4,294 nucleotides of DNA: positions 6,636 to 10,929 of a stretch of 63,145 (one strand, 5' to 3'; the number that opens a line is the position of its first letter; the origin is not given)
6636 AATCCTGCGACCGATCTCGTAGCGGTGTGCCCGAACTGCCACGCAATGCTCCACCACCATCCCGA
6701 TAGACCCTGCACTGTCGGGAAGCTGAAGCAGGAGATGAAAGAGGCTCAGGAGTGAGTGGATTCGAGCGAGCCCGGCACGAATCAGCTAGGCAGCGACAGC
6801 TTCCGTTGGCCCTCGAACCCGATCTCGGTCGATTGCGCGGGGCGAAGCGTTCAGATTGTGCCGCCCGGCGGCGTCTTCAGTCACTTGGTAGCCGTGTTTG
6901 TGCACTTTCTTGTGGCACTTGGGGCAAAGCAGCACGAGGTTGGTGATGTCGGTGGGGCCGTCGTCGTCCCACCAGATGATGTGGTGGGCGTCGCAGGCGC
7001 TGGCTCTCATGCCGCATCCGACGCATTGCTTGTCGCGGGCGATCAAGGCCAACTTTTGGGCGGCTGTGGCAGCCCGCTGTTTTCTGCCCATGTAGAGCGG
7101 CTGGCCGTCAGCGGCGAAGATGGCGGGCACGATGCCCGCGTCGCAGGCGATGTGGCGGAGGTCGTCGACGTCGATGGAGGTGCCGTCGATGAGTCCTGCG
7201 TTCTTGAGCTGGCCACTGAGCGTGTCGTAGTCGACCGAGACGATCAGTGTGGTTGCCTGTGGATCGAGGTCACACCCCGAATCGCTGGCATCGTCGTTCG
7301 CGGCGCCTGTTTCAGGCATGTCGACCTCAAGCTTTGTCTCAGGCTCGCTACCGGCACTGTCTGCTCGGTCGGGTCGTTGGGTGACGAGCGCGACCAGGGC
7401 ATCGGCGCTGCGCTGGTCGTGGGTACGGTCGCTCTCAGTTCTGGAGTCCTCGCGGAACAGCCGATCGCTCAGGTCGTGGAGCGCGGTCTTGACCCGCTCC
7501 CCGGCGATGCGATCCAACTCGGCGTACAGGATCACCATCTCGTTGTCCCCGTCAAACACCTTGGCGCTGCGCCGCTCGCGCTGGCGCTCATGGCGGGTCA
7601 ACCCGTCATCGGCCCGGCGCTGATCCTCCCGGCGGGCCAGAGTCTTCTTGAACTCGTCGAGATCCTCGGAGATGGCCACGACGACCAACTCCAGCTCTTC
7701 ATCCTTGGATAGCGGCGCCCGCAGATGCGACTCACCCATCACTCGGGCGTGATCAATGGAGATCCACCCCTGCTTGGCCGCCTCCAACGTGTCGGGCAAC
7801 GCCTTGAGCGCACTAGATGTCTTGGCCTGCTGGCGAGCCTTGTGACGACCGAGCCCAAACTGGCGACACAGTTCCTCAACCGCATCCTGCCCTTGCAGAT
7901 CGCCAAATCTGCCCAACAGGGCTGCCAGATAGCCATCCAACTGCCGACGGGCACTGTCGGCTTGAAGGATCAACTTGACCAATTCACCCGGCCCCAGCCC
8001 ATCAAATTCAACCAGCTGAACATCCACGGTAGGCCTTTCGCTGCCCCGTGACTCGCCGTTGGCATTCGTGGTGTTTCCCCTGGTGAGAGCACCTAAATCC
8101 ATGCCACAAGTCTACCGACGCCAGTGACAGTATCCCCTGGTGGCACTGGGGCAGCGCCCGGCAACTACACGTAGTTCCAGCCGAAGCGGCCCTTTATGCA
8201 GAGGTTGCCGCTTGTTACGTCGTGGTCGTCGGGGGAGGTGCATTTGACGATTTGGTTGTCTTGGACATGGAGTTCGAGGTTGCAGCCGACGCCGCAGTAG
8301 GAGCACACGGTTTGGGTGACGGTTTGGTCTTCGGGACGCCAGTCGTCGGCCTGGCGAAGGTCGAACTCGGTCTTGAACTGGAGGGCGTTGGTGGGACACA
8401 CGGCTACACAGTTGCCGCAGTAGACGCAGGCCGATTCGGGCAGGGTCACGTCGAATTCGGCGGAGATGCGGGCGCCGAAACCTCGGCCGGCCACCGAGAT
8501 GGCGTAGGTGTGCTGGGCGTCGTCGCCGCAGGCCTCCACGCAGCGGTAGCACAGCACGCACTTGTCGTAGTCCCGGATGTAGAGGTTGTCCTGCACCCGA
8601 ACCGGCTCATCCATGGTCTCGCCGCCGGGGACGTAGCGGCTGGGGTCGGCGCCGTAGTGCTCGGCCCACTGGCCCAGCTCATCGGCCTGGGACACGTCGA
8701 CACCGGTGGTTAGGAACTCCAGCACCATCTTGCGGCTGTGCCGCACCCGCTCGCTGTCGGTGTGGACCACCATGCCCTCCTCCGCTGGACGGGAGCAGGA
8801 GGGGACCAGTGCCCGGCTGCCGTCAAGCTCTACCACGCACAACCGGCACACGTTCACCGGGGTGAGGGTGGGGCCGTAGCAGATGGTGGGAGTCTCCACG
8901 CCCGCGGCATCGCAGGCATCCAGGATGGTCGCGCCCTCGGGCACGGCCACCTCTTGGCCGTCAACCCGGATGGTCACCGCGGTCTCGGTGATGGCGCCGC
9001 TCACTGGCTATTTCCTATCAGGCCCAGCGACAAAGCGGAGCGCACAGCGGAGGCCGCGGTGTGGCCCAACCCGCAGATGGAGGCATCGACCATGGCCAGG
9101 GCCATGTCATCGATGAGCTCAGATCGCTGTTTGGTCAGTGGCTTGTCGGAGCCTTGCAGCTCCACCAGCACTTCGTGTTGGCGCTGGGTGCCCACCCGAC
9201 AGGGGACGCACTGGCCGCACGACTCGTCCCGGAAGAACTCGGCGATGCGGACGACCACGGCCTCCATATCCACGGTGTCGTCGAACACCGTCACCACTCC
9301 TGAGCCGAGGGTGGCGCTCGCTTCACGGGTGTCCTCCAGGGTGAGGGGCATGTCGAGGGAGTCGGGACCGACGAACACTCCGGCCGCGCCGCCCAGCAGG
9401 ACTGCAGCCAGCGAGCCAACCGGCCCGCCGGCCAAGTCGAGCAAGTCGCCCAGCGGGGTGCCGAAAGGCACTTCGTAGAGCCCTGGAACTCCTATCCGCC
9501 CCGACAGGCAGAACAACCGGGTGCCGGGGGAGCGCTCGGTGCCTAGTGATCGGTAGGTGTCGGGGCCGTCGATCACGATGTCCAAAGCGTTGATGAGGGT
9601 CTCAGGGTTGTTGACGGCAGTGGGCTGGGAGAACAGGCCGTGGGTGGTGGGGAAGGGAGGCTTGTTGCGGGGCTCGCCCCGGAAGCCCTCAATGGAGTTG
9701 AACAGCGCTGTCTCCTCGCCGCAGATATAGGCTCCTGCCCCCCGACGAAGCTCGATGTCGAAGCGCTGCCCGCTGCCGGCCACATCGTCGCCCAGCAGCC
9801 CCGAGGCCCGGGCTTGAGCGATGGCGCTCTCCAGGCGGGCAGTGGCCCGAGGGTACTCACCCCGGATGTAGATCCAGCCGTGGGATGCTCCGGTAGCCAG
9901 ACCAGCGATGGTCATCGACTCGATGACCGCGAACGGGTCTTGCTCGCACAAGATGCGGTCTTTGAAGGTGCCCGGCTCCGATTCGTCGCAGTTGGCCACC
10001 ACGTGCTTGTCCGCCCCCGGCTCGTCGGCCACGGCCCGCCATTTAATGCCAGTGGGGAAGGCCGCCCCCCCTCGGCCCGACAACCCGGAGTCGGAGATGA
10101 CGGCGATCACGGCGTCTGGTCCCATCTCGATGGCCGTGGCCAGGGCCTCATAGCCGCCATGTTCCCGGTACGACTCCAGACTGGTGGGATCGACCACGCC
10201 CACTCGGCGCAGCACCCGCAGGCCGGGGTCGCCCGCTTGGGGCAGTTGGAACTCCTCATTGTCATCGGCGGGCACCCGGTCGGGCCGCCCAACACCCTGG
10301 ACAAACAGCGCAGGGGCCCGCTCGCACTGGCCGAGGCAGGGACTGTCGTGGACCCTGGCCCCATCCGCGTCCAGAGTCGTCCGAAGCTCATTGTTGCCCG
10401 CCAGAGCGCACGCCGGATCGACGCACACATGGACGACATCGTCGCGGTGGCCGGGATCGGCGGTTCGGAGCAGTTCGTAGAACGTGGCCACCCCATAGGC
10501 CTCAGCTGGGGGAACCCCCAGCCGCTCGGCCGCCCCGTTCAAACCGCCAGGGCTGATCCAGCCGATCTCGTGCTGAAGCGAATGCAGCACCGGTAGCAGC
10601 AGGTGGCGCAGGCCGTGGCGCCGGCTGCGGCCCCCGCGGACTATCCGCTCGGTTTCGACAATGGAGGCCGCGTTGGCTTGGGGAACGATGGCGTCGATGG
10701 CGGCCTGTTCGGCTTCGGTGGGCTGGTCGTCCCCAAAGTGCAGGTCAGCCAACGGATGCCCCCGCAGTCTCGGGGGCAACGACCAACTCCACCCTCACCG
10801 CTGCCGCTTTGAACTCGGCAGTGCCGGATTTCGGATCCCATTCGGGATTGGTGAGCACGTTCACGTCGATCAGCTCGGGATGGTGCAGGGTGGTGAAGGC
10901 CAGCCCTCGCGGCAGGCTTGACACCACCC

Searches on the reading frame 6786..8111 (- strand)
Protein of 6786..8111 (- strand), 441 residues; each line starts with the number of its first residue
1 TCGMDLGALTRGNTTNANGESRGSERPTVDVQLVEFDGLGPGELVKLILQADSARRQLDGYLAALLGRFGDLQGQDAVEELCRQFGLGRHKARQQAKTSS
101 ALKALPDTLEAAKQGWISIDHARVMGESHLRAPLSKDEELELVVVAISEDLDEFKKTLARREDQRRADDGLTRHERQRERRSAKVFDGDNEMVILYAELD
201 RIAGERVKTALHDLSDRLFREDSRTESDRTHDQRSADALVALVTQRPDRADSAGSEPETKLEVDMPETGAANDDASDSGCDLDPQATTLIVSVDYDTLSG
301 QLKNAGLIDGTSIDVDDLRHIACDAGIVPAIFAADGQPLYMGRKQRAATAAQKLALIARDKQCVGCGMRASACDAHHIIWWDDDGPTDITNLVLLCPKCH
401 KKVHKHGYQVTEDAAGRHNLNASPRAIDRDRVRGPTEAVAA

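Call 10: search_protein_families(library=pfam, proteins=[window:6786-8111:-])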
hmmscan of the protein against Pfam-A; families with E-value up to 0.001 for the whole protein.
window:6786-8111:- (441 aa): 3 families
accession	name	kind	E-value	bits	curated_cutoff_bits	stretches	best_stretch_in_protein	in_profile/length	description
PF02720.22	DUF222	-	1.4e-15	57.8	24.4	1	53-360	9-306/306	Domain of unknown function (DUF222)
PF01844.29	HNH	-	4.3e-10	40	21.4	1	363-405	1-46/47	HNH endonuclease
PF13391.12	HNH_2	-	0.00061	20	21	0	363-402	1-57/66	HNH endonuclease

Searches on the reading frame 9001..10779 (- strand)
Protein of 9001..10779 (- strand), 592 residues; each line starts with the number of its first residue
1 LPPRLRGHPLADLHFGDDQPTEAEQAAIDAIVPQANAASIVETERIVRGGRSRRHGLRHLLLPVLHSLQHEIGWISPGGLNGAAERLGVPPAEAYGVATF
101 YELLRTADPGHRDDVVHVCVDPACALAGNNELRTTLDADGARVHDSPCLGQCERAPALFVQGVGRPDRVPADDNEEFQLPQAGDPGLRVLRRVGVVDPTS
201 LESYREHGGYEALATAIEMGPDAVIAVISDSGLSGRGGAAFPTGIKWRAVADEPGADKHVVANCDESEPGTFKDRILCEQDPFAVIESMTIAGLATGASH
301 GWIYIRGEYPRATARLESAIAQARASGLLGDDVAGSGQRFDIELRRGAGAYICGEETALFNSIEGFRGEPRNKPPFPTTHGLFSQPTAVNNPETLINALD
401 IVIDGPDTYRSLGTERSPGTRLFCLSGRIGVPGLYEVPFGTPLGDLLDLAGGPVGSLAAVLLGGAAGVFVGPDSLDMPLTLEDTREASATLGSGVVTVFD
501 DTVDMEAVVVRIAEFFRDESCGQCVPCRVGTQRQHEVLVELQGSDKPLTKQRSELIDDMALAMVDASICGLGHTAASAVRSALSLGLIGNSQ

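Call 10: search_protein_families(library=pfam, proteins=[window:9001-10779:-])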
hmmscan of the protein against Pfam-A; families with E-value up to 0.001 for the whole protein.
window:9001-10779:- (592 aa): 4 families
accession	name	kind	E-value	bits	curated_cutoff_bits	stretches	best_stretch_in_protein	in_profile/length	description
PF01512.22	Complex1_51K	-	1.8e-42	145.2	31.2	1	228-397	1-147/150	Nuo51 FMN-binding domain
PF10589.14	NADH_4Fe-4S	-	2e-18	66.5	23.5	1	508-583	2-75/85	NADH-ubiquinone oxidoreductase-F iron-sulfur binding region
PF01257.25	2Fe-2S_thioredx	-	8.8e-18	65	24.8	1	58-161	12-125/145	Thioredoxin-like [2Fe-2S] ferredoxin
PF10531.15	SLBB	-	1.9e-05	24.8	27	1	423-453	2-32/55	SLBB domain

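Call 52: search_solved_structures(query=window:9001-10779:-, max_evalue=1e-20)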
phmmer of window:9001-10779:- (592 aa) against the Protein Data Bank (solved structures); distinct sequences matched with E-value up to 1e-20: 61 (the best 60 are shown).
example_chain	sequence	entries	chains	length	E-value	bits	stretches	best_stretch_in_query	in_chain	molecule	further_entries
6vw7_B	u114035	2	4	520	6.3e-105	355.1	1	187-583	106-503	NAD-dependent formate dehydrogenase beta subunit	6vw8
9bov_B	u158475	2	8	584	1.3e-102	347.4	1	189-583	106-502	NADH dehydrogenase (Quinone)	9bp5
7t2r_B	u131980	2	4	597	5.2e-102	345.4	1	189-580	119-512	NiFe hydrogenase subunit B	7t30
9n5u_B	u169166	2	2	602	7.8e-101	341.6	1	189-583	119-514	NfnB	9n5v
7p5h_B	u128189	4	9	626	1.1e-100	341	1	188-585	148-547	Fe-hydrogenase, subunit beta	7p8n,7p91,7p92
8oh5_B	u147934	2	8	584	1.9e-99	337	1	189-581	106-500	NAD-reducing hydrogenase subunit HoxF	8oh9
7q4v_B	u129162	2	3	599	3.8e-99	336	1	190-583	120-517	Iron hydrogenase HydB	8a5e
9mqx_B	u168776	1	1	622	7.4e-97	328.4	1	177-583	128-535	NADH:ubiquinone oxidoreductase, NADH-binding (51 kD) subunit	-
7q4w_B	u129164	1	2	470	4.7e-96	325.8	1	202-583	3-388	Iron hydrogenase HydB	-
8e9g_F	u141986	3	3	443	7.2e-95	321.9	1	196-583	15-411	NADH-quinone oxidoreductase subunit F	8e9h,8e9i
8a6t_B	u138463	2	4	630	2e-94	320.4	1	188-582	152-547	Electron bifurcating hydrogenase subunit HydB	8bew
2fug_1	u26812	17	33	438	7e-94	318.6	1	192-534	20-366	NADH-quinone oxidoreductase chain 1 | NADH-QUINONE OXIDOREDUCTASE SUBUNIT 1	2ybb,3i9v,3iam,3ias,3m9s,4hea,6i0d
9fe7_B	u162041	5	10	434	2.8e-93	316.6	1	195-583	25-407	NADH-quinone oxidoreductase subunit F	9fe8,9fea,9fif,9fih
6q9c_B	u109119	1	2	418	3.3e-93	316.4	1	195-583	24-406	NADH-quinone oxidoreductase subunit F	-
7q5y_C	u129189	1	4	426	3.6e-93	316.3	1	195-583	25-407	NADH-quinone oxidoreductase subunit F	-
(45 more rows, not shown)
